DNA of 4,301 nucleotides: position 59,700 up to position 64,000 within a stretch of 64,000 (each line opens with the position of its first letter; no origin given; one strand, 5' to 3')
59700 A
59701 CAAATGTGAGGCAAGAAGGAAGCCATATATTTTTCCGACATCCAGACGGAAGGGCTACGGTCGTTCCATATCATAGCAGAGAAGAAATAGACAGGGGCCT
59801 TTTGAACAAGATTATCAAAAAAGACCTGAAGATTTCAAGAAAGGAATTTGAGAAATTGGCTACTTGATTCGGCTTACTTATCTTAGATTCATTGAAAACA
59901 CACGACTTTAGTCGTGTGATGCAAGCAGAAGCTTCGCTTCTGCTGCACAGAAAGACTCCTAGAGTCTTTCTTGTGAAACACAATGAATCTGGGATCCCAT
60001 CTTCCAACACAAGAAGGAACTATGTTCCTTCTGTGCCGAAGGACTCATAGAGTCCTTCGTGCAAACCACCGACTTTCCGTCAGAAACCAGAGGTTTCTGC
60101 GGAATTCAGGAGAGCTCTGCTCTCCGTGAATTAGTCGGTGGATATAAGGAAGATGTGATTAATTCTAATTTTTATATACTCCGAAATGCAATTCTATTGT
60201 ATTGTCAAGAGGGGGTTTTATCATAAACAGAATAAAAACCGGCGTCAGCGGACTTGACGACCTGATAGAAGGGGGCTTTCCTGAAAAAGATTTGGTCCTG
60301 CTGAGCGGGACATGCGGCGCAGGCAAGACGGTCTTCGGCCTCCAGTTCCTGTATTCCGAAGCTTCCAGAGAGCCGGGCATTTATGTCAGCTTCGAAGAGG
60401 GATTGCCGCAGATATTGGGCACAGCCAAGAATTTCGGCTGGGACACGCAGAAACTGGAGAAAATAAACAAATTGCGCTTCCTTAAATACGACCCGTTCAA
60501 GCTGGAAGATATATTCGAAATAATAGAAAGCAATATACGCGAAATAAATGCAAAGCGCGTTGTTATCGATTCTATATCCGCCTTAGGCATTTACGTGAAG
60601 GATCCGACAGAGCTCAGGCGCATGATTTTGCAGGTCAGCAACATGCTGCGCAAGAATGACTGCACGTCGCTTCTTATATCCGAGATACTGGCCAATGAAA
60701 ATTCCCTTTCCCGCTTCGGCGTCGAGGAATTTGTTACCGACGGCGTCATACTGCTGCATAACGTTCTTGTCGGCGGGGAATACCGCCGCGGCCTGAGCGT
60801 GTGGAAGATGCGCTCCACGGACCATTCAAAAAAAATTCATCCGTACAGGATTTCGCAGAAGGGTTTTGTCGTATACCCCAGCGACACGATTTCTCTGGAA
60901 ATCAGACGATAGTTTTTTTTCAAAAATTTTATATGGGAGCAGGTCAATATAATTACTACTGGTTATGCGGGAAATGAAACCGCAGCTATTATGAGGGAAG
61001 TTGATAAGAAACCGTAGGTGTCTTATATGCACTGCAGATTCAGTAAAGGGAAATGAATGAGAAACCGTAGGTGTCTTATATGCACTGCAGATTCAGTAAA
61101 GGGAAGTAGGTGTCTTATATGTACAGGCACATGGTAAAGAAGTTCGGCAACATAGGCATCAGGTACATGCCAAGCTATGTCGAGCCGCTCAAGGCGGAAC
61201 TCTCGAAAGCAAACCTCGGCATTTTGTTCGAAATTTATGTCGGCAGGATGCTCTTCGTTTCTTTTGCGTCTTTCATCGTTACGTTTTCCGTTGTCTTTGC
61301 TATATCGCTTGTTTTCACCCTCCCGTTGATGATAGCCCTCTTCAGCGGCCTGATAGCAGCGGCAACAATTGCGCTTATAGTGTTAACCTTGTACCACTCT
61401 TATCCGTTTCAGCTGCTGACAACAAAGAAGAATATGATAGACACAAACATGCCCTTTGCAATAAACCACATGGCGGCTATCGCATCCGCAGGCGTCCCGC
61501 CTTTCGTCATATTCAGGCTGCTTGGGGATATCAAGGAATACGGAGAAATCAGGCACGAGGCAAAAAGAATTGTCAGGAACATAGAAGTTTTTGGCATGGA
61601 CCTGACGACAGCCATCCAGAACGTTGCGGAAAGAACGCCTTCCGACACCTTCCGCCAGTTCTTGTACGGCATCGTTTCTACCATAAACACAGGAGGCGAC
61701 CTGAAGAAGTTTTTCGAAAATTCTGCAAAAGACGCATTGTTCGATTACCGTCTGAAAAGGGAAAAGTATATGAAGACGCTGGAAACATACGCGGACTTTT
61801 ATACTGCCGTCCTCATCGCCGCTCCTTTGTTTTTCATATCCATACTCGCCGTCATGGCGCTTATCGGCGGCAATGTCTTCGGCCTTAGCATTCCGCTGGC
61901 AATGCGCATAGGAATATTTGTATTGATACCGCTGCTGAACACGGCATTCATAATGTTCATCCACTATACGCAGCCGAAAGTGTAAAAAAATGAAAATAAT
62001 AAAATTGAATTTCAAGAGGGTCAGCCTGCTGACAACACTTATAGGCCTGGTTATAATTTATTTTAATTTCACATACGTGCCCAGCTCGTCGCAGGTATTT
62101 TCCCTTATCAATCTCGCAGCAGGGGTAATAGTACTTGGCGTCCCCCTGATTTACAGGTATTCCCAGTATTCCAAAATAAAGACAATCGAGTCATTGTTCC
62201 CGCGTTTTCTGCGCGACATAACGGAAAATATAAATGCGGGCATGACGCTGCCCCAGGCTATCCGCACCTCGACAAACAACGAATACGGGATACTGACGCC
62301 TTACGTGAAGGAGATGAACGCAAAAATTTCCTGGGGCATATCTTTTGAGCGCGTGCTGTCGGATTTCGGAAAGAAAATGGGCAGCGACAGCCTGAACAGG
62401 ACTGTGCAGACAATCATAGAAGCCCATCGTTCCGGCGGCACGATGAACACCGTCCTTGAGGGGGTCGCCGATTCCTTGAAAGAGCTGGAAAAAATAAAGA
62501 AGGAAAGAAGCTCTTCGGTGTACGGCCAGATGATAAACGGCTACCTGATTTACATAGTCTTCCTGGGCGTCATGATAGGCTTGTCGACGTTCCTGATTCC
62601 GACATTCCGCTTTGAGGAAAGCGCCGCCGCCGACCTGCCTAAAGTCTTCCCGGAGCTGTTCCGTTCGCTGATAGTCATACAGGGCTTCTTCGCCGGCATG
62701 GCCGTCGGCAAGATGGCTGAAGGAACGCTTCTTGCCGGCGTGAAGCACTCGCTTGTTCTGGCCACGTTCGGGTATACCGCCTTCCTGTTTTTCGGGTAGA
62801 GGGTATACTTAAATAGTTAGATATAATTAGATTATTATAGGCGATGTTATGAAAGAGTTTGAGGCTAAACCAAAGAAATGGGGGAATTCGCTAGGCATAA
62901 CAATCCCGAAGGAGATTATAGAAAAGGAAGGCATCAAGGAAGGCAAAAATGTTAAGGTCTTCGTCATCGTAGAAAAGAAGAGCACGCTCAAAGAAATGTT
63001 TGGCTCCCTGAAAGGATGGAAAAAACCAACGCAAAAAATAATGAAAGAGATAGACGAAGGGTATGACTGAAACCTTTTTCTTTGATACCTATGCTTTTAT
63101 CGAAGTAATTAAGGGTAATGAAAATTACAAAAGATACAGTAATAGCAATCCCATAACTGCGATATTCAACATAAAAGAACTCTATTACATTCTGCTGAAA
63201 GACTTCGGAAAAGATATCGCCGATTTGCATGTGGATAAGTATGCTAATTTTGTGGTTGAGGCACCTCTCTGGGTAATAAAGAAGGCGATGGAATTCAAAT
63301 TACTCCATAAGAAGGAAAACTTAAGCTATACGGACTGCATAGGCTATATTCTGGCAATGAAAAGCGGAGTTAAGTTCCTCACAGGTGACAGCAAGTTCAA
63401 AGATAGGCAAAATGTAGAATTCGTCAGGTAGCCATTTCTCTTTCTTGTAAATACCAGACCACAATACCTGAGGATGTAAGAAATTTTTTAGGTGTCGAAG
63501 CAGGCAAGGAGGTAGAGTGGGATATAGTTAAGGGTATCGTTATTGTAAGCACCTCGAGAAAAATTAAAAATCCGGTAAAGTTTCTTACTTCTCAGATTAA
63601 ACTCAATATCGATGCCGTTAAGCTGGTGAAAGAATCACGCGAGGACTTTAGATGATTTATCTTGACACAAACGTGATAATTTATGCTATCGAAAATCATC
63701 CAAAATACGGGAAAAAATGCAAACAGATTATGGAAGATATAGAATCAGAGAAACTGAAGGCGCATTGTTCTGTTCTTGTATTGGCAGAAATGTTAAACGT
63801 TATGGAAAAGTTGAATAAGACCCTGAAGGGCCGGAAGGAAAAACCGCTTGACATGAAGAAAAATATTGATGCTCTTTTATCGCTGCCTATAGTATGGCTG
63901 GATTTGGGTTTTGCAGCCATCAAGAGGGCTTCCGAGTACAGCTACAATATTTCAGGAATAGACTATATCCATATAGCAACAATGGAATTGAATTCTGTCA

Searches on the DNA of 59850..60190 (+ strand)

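Call 44: search_rna_families(source=window, start=59850, end=60190, threshold=evalue, max_evalue=10)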
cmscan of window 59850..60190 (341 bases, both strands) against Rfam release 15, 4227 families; matches with E-value up to 10: 3.
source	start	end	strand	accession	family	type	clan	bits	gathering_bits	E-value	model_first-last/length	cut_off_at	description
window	59917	59977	+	RF00558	L20_leader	Cis-reg; leader;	-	14.1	58.7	3.6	1-127/127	no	Ribosomal protein L20 leader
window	60080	60127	+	RF03590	mir-2009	Gene; miRNA;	-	13.3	90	7.3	1-83/83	no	mir-2009 microRNA precursor family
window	60087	60164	+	RF01946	KCNQ1OT1_1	Gene; lncRNA;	-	12.2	70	0.026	391-464/464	no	KCNQ1 overlapping transcript 1 conserved region 1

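Call 84: search_dna_similar(query=window:59880-60159:+, collection=phages, mode=distant, max_evalue=0.01, max_rows=10)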
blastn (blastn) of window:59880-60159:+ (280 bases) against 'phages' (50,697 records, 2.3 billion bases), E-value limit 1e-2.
No match.

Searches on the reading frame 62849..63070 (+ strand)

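Call 90: search_protein_families(library=pfam, proteins=[window:62849-63070:+], max_evalue=1)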
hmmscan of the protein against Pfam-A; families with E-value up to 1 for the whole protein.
window:62849-63070:+ (73 aa): 3 families
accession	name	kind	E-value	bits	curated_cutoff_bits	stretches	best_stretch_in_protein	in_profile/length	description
PF04014.23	MazE_antitoxin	-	3.6e-10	40.1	24.7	1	9-40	2-33/48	Antidote-toxin recognition MazE, bacterial antitoxin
PF02623.20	FliW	-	0.046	14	25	1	7-56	45-95/122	FliW protein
PF13509.12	S1_2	-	0.053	14.1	21.8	1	17-44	27-53/61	S1 domain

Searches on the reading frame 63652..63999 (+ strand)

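Call 90: search_protein_families(library=pfam, proteins=[window:63652-63999:+], max_evalue=1)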
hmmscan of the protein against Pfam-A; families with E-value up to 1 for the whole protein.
window:63652-63999:+ (116 aa): 3 families
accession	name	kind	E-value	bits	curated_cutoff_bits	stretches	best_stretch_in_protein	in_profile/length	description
PF01850.27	PIN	-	6.6e-13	49.8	23.6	1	2-114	1-103/120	PIN domain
PF13470.12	PIN_3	-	7.7e-05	23.9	27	1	4-62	4-62/115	PIN domain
PF16289.11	PIN_12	-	0.00026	21.9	32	1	2-61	1-57/172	PIN domain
